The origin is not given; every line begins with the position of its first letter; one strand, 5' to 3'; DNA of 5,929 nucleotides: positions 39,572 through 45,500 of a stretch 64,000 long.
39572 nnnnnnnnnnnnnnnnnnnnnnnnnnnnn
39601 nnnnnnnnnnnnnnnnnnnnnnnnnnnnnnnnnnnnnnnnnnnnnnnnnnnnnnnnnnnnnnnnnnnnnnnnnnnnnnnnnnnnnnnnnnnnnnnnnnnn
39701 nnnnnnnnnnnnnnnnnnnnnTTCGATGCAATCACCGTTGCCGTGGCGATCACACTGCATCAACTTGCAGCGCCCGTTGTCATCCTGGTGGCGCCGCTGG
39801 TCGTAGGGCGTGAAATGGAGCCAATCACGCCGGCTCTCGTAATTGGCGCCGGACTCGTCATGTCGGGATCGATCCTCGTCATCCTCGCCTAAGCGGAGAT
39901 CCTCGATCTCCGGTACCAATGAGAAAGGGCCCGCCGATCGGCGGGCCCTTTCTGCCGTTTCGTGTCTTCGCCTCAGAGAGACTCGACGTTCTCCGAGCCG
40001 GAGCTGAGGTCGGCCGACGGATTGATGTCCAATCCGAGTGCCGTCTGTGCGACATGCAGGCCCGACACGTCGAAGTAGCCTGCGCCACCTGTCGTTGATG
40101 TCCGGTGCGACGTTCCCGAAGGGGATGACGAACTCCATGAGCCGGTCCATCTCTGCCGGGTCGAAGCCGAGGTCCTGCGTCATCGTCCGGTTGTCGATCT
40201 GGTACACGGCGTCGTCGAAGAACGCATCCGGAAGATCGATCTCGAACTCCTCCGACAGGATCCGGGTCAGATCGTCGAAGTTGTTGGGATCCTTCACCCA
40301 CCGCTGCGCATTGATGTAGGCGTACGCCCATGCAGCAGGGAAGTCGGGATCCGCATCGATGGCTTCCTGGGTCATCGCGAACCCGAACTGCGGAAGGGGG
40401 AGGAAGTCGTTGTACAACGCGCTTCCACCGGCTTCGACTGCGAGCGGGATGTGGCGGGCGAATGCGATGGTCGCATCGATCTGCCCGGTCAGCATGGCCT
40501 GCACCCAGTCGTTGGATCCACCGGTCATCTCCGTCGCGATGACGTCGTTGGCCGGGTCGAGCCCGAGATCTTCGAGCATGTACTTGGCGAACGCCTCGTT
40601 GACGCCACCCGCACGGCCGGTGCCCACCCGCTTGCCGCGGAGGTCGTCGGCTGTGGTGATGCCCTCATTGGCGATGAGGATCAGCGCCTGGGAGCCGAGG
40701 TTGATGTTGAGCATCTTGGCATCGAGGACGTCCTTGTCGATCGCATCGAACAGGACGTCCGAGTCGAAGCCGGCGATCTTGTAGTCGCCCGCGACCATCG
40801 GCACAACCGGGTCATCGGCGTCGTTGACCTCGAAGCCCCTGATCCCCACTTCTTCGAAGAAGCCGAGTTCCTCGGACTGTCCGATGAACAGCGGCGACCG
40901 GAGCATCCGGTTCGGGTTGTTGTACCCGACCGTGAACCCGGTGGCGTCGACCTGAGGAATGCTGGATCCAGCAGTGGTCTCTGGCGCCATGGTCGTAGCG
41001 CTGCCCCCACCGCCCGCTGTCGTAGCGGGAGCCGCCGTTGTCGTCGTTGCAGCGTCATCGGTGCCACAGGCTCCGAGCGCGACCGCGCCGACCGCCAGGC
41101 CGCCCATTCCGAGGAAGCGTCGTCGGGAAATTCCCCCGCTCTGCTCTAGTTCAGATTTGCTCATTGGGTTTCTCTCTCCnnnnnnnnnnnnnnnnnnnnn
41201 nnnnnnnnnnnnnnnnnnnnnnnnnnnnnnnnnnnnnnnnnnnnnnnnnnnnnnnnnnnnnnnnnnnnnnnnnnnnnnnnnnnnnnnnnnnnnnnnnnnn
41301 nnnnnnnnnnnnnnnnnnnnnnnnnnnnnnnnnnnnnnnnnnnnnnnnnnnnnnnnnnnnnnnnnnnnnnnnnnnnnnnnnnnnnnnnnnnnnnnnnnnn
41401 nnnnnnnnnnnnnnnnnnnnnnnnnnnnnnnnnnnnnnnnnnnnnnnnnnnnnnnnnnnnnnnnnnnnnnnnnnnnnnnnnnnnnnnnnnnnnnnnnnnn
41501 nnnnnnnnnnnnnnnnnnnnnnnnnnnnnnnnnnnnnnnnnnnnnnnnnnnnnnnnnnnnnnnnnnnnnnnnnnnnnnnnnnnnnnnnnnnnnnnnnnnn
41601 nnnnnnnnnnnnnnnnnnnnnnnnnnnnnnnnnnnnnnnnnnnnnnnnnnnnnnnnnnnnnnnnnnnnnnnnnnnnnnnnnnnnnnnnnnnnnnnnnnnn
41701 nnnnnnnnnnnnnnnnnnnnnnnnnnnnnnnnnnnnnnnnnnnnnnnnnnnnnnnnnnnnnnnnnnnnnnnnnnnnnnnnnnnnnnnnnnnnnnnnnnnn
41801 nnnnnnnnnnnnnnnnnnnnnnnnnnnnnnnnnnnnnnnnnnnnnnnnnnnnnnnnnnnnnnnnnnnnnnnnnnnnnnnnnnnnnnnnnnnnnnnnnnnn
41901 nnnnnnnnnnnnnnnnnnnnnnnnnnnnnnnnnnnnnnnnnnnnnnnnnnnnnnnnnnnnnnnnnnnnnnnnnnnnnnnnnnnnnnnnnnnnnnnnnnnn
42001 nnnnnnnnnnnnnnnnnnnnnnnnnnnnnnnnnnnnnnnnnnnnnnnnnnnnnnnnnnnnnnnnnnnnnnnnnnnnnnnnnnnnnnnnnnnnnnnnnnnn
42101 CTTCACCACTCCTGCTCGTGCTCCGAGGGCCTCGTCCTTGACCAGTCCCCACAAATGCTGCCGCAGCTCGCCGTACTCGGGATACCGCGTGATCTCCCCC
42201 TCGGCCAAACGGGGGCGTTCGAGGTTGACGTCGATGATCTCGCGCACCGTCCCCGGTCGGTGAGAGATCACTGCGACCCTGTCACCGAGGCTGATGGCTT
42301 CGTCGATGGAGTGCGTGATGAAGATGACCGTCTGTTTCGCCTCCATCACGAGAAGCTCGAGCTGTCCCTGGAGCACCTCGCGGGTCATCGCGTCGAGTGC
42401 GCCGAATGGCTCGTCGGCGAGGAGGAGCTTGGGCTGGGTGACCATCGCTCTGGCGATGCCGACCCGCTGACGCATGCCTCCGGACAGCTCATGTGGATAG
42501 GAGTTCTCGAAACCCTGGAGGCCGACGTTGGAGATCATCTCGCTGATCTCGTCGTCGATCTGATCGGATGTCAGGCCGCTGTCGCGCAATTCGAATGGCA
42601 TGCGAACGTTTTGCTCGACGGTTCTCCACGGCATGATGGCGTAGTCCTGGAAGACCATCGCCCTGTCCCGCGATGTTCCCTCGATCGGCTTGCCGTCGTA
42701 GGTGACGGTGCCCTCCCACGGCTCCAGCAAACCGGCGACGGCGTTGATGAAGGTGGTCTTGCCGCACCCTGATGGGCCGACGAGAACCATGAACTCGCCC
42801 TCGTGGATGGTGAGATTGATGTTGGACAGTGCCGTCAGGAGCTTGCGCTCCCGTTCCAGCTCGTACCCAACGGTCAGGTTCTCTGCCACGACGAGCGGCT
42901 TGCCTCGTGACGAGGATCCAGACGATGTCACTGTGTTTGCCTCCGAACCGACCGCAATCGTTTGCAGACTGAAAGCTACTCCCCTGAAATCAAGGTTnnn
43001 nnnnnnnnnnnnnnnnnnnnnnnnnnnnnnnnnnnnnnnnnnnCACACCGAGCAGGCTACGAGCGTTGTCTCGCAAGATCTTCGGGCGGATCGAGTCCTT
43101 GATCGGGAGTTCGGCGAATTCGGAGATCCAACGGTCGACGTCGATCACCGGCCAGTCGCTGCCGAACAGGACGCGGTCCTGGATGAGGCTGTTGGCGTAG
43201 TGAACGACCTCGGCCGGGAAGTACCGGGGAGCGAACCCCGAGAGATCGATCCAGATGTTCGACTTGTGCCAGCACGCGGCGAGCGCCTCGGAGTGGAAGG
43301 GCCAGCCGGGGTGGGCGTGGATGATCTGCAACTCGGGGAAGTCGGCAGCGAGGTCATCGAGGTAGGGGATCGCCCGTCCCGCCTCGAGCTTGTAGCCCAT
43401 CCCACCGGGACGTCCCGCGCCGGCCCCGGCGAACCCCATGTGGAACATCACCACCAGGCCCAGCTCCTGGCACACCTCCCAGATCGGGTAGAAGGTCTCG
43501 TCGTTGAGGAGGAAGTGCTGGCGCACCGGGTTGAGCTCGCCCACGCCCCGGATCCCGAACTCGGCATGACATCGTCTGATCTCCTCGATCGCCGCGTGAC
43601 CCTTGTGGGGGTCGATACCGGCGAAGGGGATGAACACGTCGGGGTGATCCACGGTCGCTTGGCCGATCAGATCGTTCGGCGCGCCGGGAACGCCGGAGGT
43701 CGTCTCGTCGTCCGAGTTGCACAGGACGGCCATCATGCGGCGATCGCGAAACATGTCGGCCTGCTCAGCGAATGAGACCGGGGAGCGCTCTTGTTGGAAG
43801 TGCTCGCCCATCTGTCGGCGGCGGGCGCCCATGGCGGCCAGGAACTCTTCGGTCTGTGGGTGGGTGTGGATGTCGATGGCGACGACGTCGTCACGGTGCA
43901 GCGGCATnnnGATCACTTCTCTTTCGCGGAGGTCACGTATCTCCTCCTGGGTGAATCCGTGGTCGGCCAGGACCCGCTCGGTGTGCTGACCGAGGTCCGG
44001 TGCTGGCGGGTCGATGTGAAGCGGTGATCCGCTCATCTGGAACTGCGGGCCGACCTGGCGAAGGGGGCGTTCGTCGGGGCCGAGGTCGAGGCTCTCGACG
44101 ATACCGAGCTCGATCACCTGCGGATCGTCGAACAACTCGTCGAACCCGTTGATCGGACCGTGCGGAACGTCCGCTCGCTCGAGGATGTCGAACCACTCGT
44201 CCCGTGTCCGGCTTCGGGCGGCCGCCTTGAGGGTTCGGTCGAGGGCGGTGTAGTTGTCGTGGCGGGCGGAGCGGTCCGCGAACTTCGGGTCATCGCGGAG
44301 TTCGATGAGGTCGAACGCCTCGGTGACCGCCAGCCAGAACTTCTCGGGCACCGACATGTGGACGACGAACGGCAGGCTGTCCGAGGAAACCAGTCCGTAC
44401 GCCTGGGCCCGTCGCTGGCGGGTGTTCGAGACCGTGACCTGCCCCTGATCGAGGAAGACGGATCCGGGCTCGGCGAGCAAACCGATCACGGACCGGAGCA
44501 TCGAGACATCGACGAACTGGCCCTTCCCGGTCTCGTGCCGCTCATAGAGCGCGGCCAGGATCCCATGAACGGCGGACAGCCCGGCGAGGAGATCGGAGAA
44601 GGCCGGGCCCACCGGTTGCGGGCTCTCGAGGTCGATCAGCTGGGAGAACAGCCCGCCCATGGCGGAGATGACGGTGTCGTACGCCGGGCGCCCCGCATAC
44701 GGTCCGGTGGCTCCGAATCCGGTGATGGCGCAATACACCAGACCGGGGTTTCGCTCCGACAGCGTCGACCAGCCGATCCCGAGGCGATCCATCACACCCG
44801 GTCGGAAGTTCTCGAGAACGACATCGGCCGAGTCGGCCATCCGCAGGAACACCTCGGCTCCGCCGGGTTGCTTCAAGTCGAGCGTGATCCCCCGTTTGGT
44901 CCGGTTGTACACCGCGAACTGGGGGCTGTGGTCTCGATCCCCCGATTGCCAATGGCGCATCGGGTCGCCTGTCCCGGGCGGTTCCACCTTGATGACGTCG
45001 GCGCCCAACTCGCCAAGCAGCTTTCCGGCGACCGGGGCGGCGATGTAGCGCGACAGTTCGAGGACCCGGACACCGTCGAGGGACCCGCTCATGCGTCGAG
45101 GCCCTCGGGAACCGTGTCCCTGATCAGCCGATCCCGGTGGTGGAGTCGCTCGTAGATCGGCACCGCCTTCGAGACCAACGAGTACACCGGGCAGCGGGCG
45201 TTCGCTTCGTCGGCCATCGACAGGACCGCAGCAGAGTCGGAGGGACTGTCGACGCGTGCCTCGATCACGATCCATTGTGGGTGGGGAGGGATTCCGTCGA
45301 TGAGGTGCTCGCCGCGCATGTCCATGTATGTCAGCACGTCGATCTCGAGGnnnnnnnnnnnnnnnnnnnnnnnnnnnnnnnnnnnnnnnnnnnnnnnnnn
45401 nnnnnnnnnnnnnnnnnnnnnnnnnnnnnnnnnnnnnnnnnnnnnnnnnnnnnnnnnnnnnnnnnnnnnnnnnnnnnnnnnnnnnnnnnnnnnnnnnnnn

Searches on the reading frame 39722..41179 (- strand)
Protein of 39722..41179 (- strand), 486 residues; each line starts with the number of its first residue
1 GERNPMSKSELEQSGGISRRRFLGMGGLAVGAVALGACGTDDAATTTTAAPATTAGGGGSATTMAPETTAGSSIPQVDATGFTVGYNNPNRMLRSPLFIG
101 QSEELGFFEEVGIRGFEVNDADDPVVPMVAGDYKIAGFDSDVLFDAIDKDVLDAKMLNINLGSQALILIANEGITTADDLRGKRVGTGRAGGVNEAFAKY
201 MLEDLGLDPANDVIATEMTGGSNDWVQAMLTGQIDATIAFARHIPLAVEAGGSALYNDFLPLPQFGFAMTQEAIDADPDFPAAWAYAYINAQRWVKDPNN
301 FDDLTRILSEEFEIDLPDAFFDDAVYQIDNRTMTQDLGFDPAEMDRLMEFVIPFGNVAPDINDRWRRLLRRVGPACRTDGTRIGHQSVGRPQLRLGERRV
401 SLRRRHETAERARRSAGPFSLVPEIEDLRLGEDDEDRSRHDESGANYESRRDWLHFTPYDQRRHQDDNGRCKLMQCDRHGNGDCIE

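Call 49: search_protein_families(library=pfam, proteins=[window:39722-41179:-], max_evalue=0.00001)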
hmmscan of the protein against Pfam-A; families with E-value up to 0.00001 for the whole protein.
window:39722-41179:- (486 aa): 3 families
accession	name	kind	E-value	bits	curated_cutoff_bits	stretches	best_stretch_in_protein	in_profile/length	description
PF09084.16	NMT1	-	1.1e-08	35.6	20.5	1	163-245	74-153/216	NMT1/THI5 like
PF13379.11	NMT1_2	-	1.8e-08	34.9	24.7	1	181-308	122-251/252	NMT1-like family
PF16868.10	NMT1_3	-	9.7e-06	25.8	27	0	167-242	96-169/289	NMT1-like family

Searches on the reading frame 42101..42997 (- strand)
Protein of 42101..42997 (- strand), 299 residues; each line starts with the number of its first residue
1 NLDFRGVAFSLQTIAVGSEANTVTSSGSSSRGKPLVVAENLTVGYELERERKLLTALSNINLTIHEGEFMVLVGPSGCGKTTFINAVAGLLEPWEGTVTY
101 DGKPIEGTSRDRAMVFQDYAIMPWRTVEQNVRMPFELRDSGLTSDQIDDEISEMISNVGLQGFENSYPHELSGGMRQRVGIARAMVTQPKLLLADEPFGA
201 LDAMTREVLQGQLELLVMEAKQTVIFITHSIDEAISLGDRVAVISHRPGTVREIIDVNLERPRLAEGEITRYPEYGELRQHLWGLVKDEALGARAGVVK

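Call 29: search_protein_families(library=pfam, proteins=[window:42101-42997:-], max_evalue=0.001)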
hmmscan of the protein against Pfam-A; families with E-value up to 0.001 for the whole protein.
window:42101-42997:- (299 aa): 7 families
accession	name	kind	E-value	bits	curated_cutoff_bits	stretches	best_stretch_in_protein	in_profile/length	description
PF00005.33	ABC_tran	-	1.3e-35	123.4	25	1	57-198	1-136/137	ABC transporter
PF13304.12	AAA_21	-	6.1e-05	23.7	27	0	69-93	1-25/304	AAA domain, putative AbiEii toxin, Type IV TA system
PF13555.12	AAA_29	-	0.00014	22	27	1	62-94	17-49/61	P-loop containing region of AAA domain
PF13191.12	AAA_16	-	0.0002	22.4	32.6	1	48-105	6-61/167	AAA ATPase domain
PF03193.22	RsgA_GTPase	-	0.00038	20.7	30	1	56-98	96-137/174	RsgA GTPase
PF13401.12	AAA_22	-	0.00067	20.4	27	0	66-116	4-33/130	AAA domain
PF00004.35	AAA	-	0.00072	20.5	21.2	0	70-91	1-22/131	ATPase family associated with various cellular activities (AAA)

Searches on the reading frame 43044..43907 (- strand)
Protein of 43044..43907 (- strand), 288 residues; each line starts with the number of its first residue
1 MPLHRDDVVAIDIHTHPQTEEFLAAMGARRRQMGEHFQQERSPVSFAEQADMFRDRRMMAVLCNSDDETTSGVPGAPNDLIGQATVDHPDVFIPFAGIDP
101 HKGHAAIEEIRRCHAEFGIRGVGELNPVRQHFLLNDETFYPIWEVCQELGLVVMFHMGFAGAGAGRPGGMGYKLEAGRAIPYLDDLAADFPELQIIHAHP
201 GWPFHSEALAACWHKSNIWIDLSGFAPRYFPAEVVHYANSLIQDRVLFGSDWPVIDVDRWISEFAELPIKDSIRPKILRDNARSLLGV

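Call 29: search_protein_families(library=pfam, proteins=[window:43044-43907:-], max_evalue=0.001)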
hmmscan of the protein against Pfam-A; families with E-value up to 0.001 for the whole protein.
window:43044-43907:- (288 aa): 1 family
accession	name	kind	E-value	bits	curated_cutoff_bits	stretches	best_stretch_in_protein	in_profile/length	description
PF04909.20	Amidohydro_2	-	8.3e-47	160.8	26.4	1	11-287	1-288/289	Amidohydrolase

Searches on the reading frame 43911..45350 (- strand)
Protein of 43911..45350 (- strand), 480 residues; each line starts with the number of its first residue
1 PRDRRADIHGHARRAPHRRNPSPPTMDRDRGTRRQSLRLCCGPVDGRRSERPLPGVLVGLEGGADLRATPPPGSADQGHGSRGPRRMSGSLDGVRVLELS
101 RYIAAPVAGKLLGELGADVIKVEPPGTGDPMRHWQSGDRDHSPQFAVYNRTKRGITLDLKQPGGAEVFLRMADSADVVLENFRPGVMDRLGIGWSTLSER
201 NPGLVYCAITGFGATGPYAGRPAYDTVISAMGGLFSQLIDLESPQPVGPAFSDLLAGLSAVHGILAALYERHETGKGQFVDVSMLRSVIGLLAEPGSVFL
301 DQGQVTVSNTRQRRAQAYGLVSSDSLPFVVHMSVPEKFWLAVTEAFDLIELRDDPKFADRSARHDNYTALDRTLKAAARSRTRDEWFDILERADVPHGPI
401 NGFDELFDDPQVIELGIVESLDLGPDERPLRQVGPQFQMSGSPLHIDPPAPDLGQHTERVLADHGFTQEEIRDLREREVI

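Call 29: search_protein_families(library=pfam, proteins=[window:43911-45350:-], max_evalue=0.001)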
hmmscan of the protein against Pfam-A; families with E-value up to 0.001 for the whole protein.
window:43911-45350:- (480 aa): 1 family
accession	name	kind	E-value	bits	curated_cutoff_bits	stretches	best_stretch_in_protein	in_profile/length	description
PF02515.22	CoA_transf_3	-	3.5e-107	359.2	23.3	1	91-457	1-366/366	CoA-transferase family III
